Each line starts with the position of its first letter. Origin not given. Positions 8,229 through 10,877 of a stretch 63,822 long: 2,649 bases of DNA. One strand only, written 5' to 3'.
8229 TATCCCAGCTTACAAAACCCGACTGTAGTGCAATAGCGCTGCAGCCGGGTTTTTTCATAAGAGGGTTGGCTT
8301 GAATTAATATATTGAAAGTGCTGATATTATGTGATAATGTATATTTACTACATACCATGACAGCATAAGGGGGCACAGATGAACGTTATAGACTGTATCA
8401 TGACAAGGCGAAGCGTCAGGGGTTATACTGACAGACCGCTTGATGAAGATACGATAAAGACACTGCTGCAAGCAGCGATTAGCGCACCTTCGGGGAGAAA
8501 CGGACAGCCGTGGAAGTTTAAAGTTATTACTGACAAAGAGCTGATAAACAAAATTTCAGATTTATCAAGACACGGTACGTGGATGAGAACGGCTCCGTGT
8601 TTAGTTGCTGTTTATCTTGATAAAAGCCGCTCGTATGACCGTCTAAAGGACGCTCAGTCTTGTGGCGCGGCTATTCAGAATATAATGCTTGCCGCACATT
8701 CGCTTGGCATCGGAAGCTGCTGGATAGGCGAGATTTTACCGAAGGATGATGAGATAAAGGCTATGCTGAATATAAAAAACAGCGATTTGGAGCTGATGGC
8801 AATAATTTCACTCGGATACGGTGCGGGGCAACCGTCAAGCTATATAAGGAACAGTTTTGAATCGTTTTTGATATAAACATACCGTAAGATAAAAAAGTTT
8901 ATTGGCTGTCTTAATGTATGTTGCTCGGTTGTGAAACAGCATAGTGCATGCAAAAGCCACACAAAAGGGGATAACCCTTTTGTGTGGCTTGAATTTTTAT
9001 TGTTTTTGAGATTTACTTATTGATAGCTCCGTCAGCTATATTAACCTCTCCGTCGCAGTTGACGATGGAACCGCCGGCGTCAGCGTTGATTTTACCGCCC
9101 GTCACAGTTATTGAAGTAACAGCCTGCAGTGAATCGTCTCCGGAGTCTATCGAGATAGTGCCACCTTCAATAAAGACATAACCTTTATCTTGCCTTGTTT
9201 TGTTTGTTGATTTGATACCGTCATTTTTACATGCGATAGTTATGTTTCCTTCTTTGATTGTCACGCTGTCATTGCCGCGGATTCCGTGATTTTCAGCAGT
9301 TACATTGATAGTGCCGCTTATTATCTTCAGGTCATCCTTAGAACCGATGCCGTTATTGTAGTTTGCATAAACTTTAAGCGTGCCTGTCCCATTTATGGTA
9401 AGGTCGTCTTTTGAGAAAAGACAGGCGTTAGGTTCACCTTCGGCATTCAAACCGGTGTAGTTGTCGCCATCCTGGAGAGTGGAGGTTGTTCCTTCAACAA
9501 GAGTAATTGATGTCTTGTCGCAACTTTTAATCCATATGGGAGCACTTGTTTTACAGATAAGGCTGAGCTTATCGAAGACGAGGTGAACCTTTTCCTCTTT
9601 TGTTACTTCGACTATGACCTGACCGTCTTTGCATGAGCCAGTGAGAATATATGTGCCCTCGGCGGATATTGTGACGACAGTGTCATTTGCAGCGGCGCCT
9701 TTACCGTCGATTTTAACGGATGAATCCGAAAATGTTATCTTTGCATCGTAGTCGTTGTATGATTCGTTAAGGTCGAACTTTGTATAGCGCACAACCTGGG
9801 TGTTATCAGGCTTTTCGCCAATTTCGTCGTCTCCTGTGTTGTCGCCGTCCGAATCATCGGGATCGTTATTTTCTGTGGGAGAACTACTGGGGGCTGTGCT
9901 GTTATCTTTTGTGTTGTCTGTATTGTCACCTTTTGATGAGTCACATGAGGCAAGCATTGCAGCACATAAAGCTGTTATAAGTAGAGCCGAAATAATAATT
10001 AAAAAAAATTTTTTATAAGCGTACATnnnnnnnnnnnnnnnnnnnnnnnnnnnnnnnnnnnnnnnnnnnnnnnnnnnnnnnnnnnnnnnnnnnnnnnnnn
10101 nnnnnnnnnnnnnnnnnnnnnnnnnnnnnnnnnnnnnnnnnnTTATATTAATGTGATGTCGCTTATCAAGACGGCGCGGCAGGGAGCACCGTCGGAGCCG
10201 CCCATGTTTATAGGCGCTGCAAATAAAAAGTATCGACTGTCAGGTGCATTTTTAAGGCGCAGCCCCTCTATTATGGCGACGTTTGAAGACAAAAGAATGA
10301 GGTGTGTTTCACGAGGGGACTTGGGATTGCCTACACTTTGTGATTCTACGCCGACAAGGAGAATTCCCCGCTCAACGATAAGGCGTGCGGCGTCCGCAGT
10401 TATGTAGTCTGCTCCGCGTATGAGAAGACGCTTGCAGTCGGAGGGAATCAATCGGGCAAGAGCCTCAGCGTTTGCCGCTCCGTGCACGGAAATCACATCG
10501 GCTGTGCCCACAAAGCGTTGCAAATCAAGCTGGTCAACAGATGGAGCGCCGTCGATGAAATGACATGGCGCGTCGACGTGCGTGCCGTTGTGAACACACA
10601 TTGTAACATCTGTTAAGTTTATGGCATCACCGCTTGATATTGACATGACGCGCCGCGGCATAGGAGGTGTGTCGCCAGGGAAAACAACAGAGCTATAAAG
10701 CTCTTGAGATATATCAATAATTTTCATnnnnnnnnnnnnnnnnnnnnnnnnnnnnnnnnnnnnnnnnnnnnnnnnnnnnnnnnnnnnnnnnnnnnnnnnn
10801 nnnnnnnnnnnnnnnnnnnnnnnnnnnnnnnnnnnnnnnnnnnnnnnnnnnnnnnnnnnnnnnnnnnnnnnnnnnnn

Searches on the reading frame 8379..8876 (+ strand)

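Call 8: search_protein_families(library=pfam, proteins=[window:8379-8876:+])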
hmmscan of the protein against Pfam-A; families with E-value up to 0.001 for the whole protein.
window:8379-8876:+ (165 aa): 2 families
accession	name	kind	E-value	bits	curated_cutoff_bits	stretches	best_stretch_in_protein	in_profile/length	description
PF00881.29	Nitroreductase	-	1.5e-34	120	23.5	2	67-147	85-167/167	Nitroreductase family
PF14512.11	TM1586_NiRdase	-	2.4e-18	67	27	2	92-155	81-140/215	Putative TM nitroreductase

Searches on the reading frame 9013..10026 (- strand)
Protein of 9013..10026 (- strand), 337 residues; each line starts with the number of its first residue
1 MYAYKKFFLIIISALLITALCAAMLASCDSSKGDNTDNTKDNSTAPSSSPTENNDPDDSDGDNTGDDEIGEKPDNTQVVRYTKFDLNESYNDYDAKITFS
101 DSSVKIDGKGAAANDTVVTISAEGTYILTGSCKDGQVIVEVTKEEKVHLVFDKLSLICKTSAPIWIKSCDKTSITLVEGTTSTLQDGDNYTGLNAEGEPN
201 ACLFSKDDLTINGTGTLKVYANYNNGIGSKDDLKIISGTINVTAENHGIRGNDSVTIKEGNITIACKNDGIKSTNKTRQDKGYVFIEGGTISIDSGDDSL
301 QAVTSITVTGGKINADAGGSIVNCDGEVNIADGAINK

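Call 8: search_protein_families(library=pfam, proteins=[window:9013-10026:-])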
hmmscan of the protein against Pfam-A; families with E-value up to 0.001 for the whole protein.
window:9013-10026:- (337 aa): 1 family
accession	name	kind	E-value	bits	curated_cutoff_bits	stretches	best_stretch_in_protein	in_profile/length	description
PF14262.12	Cthe_2159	-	4.6e-74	249.5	25.8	1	115-320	2-204/262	Carbohydrate-binding domain-containing protein Cthe_2159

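Call 52: search_protein_families(library=ncbifam, proteins=[window:9013-10026:-], max_evalue=0.01)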
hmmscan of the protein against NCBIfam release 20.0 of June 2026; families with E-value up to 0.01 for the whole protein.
window:9013-10026:- (337 aa): 1 family
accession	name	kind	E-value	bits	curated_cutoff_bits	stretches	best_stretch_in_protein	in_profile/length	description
NF045961.1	MAG5150_fam_LP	equivalog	0.006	16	80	0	5-107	2-74/331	MAG5150 family histidine triad lipoprotein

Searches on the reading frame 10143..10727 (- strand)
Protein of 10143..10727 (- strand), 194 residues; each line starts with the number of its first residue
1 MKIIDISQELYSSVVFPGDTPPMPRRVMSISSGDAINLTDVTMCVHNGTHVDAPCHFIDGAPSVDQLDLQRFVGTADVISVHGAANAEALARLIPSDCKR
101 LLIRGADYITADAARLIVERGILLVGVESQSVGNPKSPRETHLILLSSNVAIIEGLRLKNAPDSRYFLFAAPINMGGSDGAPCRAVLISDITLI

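Call 8: search_protein_families(library=pfam, proteins=[window:10143-10727:-])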
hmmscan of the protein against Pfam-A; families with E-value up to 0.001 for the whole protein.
window:10143-10727:- (194 aa): 1 family
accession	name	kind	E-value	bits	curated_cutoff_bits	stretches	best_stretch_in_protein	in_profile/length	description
PF04199.19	Cyclase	-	2.2e-16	60.8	23.1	1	4-87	1-68/142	Putative cyclase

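Call 13: find_related_loci(query=window:10143-10727:-, collection=genome_contigs, flank=1500)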
Query window:10143-10727:- (194 aa) in genome_contigs; peptide patterns used: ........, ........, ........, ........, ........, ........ (x = any residue, [..] = any of these).
293 stretches matched a pattern; 91 encode a relative of the query (tblastn E <= 1e-3); the best 80 are kept; 80 distinct loci.
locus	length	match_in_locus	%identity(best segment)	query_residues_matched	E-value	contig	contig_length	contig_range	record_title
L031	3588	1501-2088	48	1-189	1e-58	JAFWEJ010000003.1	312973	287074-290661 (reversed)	MAG: Clostridia bacterium isolate RGIG5663 Sheep_Duodenum-4__c226, whole genome shotgun sequence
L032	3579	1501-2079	49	1-188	3e-55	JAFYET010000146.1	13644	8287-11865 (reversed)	MAG: Ruminococcus sp. isolate RGIG7024 Sheep_Rumen.Co__c1877974, whole genome shotgun sequence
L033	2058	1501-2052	51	1-194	2e-55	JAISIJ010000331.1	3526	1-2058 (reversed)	MAG: Oscillospiraceae bacterium isolate Hm464_bin56 k119_1066814, whole genome shotgun sequence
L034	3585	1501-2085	46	1-190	2e-54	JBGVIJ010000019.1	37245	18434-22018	MAG: Phascolarctobacterium sp. isolate fecal_MAG_322 fecal_MAG_322_contig_0019, whole genome shotgun sequence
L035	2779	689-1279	45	1-190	6e-54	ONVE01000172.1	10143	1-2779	uncultured Eubacterium sp. isolate RUG671 genome assembly, contig: k87_22281291, whole genome shotgun sequence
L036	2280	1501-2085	46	1-190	1e-53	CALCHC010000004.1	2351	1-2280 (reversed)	MAG TPA_asm: uncultured Phascolarctobacterium sp. isolate SRR6425760_bin.77_CONCOCT_v1.1_MAG genome assembly, contig: ER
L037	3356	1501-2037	47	1-189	2e-52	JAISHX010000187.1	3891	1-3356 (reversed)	MAG: Clostridiales bacterium isolate Hm464_bin30 k119_472734, whole genome shotgun sequence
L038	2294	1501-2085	46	1-190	4e-52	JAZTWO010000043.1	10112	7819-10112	MAG: Eubacteriales bacterium isolate T1900045333_YK20190022.MAGScoT_cleanbin_000015 SGB_6553_k141_744717, whole genome s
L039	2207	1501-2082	44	1-189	5e-52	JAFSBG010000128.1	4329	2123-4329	MAG: Clostridia bacterium isolate RGIG2985 Goat_Rectum-3__c608540, whole genome shotgun sequence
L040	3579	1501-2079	45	1-188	2e-51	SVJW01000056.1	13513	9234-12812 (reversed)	MAG: Oscillospiraceae bacterium isolate SIG445 NODE_77418_length_13513_cov_5.624981, whole genome shotgun sequence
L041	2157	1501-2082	45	1-189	6e-51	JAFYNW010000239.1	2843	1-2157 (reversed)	MAG: Clostridia bacterium isolate RGIG7261 Water_buffalos_Cecum-4__c436194, whole genome shotgun sequence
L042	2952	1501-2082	46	1-189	1e-50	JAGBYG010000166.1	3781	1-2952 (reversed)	MAG: Clostridia bacterium isolate RGIG9556 Yak_Colon-3__c693067, whole genome shotgun sequence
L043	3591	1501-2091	44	1-190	1e-50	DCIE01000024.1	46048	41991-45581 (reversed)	MAG TPA_asm: Ruminococcaceae bacterium UBA1734 UBA1734_contig_4692, whole genome shotgun sequence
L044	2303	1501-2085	49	1-190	1e-50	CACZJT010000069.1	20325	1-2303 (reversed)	MAG: uncultured Ruminococcus sp. isolate RUG12685 genome assembly, contig: RUG12685_asm_69, whole genome shotgun sequenc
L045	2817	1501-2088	43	1-190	2e-50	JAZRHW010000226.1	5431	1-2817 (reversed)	MAG: Eubacteriales bacterium isolate T1900045478_YK20190172.MAGScoT_cleanbin_000049 SGB_7293_k141_1439276, whole genome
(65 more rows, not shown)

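Call 24: find_homologous_proteins(query=window:10143-10727:-, max_evalue=1e-40)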
Query window:10143-10727:- (194 aa): 3484 proteins with E <= 1e-40 among 4022 candidates; the best 120 are listed.
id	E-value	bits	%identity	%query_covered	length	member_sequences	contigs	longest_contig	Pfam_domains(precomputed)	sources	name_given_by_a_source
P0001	3.1e-121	420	99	100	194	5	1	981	PF04199.20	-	-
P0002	6.5e-108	377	88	99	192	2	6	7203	PF04199.20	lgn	-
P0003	6.8e-103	360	84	99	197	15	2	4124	PF04199.20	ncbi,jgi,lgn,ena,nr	ncbi:MAG TPA: cyclase family protein [Bacillota bacterium]|nr:cyclase family protein [Bacillota bact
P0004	4.8e-68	247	58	98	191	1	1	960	PF04199.20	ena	-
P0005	6.0e-66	240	58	97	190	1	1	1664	PF04199.20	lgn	-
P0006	3.7e-60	221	54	97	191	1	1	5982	PF04199.20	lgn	-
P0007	4.0e-59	218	54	97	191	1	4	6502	PF04199.20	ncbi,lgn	-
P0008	1.1e-58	216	54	97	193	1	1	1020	PF04199.20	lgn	-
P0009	2.2e-58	215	53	98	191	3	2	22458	PF04199.20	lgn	-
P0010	8.2e-58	213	52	98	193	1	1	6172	PF04199.20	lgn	-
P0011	1.2e-57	213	54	97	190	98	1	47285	PF04199.20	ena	-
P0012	1.6e-57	212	53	98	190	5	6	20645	PF04199.20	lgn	-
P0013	2.3e-57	212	55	97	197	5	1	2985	PF04199.20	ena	-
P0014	2.8e-57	212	52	97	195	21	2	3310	PF04199.20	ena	-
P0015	3.5e-57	211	52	97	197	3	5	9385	PF04199.20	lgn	-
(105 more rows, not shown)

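Call 25: find_encoding_contigs(protein=P0002, flank=1500, max_places=10)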
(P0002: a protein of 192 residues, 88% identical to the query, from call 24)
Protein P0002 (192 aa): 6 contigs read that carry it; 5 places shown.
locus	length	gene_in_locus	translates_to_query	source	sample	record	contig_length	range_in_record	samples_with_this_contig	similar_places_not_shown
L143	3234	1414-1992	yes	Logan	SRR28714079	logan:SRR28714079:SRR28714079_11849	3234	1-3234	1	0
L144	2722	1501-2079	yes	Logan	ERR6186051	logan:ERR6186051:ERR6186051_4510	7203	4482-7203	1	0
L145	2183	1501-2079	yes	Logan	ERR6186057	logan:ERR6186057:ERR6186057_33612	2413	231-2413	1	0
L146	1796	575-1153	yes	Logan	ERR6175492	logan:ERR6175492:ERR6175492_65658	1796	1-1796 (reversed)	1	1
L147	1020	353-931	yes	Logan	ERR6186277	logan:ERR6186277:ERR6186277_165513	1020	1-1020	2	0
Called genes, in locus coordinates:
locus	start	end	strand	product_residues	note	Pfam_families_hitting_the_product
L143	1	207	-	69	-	?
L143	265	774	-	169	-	PF01782:RimM, PF05239:PRC (weak), PF24986:PRC_RimM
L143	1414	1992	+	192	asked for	PF04199:Cyclase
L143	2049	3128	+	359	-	-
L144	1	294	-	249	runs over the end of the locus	PF01746:tRNA_m1G_MT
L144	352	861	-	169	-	PF01782:RimM, PF05239:PRC (weak), PF24986:PRC_RimM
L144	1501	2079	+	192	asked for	PF04199:Cyclase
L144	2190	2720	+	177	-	?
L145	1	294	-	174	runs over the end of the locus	?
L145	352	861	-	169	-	PF01782:RimM, PF05239:PRC (weak), PF24986:PRC_RimM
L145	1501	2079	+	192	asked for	PF04199:Cyclase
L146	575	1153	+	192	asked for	PF04199:Cyclase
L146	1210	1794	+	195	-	?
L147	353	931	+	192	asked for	PF04199:Cyclase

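Call 26: find_encoding_contigs(protein=P0003, flank=1500, max_places=10)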
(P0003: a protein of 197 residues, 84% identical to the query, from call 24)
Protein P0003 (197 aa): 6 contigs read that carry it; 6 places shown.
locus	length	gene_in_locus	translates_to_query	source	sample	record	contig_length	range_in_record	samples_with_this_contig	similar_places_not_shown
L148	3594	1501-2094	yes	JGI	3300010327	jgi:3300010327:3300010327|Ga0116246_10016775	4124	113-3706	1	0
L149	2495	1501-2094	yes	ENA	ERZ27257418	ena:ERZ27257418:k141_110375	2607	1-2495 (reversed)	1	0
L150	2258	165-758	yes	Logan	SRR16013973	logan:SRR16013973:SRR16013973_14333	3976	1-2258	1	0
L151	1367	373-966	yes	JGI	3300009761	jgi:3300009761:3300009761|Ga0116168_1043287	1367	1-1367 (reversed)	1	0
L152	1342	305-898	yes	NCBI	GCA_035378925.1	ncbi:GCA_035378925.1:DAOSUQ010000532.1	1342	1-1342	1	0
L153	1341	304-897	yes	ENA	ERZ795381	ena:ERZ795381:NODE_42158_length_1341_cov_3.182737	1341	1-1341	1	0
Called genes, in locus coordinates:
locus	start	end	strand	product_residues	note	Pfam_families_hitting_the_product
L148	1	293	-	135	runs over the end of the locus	?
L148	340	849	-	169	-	PF01782:RimM, PF05239:PRC (weak), PF24986:PRC_RimM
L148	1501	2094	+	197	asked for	PF04199:Cyclase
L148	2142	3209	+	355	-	-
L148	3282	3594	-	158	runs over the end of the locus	PF00881:Nitroreductase, PF14512:TM1586_NiRdase (weak)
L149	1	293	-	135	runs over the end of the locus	?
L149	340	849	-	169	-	PF01782:RimM, PF05239:PRC (weak), PF24986:PRC_RimM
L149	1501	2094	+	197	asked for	PF04199:Cyclase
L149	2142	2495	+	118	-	?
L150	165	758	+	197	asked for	PF04199:Cyclase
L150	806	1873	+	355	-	-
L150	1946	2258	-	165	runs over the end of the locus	PF00881:Nitroreductase, PF14512:TM1586_NiRdase (weak)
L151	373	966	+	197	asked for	PF04199:Cyclase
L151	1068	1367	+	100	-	?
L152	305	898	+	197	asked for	PF04199:Cyclase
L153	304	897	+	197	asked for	PF04199:Cyclase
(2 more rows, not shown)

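Call 27: find_encoding_contigs(protein=P0001, flank=1500, max_places=10)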
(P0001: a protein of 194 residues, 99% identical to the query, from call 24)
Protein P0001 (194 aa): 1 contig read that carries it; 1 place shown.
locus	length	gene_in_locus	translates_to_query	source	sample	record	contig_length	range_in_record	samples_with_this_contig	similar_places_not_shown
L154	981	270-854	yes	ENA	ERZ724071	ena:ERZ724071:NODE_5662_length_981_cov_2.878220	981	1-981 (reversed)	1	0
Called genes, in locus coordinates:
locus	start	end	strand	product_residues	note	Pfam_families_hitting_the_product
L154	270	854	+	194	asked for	PF04199:Cyclase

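Call 29: find_encoding_contigs(protein=P0004, flank=1500, max_places=5)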
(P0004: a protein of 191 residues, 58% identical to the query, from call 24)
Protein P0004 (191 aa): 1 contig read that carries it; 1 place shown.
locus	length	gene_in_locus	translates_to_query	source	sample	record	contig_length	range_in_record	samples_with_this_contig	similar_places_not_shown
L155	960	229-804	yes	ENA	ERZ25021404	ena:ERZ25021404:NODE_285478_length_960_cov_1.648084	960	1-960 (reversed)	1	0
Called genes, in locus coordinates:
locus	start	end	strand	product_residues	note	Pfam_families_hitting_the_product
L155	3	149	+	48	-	?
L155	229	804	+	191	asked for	PF04199:Cyclase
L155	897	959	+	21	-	?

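Call 30: find_encoding_contigs(protein=P0005, flank=1500, max_places=5)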
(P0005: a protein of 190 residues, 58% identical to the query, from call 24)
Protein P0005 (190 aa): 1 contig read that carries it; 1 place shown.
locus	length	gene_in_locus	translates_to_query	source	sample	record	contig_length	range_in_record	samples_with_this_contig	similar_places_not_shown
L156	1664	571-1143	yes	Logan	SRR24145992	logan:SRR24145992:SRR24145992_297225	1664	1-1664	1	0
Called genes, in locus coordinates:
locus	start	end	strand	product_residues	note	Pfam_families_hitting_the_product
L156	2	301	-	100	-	?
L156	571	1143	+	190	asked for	PF04199:Cyclase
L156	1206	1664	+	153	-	?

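Call 52: search_protein_families(library=ncbifam, proteins=[window:10143-10727:-], max_evalue=0.01)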
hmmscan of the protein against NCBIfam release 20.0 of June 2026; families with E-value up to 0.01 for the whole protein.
window:10143-10727:- (194 aa): 1 family
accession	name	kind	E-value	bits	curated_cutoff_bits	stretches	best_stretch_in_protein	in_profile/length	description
TIGR03035.1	trp_arylform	equivalog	1.5e-32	113.2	223.05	1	2-187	1-203/206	arylformamidase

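Call 53: search_solved_structures(query=window:10143-10727:-, max_evalue=0.001)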
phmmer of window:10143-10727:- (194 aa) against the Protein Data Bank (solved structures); distinct sequences matched with E-value up to 0.001: 12.
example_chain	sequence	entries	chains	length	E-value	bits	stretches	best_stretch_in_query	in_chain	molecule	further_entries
1r61_A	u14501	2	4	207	3.8e-25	92.1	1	1-188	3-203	metal-dependent hydrolase | Hydrolase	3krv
8hmo_A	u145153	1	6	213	7.3e-24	87.9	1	1-189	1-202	Metal-dependent hydrolase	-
4cz1_A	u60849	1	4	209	2.4e-23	86.3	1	2-187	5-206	KYNURENINE FORMAMIDASE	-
4co9_A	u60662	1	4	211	2.5e-23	86.2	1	2-187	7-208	KYNURENINE FORMAMIDASE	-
4cog_A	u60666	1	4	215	8e-19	71.5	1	12-187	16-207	KYNURENINE FORMAMIDASE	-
4cob_A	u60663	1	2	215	2.9e-15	59.9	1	5-187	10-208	KYNURENINE FORMAMIDASE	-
8f9x_A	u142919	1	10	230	2.3e-12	50.5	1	35-101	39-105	Cyclase family protein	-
4j0n_A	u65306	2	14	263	3.5e-06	30.3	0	41-83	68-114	Isatin hydrolase B | Putative uncharacterized protein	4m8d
5nnb_A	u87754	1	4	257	6.2e-06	29.5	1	33-85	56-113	isatin hydrolase A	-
5nna_A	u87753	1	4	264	6.7e-06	29.4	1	33-85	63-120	isatin hydrolase A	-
5nmp_A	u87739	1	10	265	5.8e-05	26.3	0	31-82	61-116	Isatin hydrolase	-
2b0a_A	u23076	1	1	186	0.00031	24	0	117-188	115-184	Hypothetical protein MJ0783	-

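Call 60: list_cluster_members(proteins=[P0001, P0002, P0003])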
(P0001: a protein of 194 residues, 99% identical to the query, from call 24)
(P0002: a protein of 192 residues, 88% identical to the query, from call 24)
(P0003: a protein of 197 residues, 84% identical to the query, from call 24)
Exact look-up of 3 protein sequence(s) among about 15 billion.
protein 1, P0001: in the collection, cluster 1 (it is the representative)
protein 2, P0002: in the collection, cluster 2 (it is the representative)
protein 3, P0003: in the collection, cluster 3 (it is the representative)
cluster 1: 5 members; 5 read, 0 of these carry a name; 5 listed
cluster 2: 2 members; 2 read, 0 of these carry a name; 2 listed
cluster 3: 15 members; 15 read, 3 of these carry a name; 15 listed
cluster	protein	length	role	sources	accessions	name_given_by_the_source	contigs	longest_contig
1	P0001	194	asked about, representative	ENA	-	-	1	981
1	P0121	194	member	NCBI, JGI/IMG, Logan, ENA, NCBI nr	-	-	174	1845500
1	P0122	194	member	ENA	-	-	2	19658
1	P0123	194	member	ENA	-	-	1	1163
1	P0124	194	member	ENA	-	-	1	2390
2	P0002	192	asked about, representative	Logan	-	-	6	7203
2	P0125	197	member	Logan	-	-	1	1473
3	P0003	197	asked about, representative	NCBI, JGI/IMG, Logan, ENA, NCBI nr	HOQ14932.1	MAG TPA: cyclase family protein [Bacillota bacterium] | cyclase family protein [Bacillota bacterium]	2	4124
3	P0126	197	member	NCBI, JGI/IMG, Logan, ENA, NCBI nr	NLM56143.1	MAG: cyclase [Clostridiales bacterium] | cyclase [Clostridiales bacterium]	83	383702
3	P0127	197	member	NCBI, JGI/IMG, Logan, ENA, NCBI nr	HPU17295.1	MAG TPA: cyclase family protein [Bacillota bacterium] | cyclase family protein [Bacillota bacterium]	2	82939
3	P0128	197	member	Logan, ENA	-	-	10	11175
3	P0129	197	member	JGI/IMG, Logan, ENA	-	-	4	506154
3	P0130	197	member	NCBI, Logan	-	-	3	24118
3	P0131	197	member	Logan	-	-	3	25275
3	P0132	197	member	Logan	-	-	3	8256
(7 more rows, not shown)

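Call 62: find_encoding_contigs(protein=P0125, flank=600, max_places=4)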
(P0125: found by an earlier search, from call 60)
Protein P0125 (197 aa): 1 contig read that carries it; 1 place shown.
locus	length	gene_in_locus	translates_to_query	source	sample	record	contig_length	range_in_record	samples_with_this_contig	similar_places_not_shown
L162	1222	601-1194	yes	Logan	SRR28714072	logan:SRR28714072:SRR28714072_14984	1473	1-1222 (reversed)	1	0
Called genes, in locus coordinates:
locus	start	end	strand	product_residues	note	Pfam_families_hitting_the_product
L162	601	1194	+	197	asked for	PF04199:Cyclase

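Call 63: find_encoding_contigs(protein=P0127, flank=600, max_places=4)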
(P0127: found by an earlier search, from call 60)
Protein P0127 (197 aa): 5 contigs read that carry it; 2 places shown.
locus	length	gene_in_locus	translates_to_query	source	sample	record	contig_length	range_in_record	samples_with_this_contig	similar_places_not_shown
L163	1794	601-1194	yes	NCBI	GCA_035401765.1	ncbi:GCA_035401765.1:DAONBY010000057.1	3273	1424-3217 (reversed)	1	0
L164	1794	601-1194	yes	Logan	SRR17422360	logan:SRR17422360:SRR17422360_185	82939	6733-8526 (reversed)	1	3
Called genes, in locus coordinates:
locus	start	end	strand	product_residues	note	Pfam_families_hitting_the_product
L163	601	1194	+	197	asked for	PF04199:Cyclase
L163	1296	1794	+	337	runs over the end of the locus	-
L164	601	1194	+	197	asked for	PF04199:Cyclase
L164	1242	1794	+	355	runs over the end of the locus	-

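Call 64: find_encoding_contigs(protein=P0124, flank=600, max_places=4)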
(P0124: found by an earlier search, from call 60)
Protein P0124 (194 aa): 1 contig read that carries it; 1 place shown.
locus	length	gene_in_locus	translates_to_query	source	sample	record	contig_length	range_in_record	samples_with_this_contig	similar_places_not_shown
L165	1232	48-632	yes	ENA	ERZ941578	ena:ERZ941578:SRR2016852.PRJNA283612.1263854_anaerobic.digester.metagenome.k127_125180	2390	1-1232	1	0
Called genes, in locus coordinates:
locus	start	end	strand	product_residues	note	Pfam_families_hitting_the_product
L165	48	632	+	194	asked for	PF04199:Cyclase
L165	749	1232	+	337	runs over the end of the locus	PF14262:Cthe_2159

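Call 65: find_encoding_contigs(protein=P0131, flank=600, max_places=4)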
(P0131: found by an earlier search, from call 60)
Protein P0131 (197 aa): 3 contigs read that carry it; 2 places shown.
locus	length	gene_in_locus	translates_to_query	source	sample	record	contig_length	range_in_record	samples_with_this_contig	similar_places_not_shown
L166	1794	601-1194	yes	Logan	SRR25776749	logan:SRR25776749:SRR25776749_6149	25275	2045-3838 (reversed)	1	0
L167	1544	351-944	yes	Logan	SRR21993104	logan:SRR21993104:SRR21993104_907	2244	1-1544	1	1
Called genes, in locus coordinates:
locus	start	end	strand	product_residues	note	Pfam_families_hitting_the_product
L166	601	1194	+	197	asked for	PF04199:Cyclase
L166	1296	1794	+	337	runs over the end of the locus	-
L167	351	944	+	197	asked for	PF04199:Cyclase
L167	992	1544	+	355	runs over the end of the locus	-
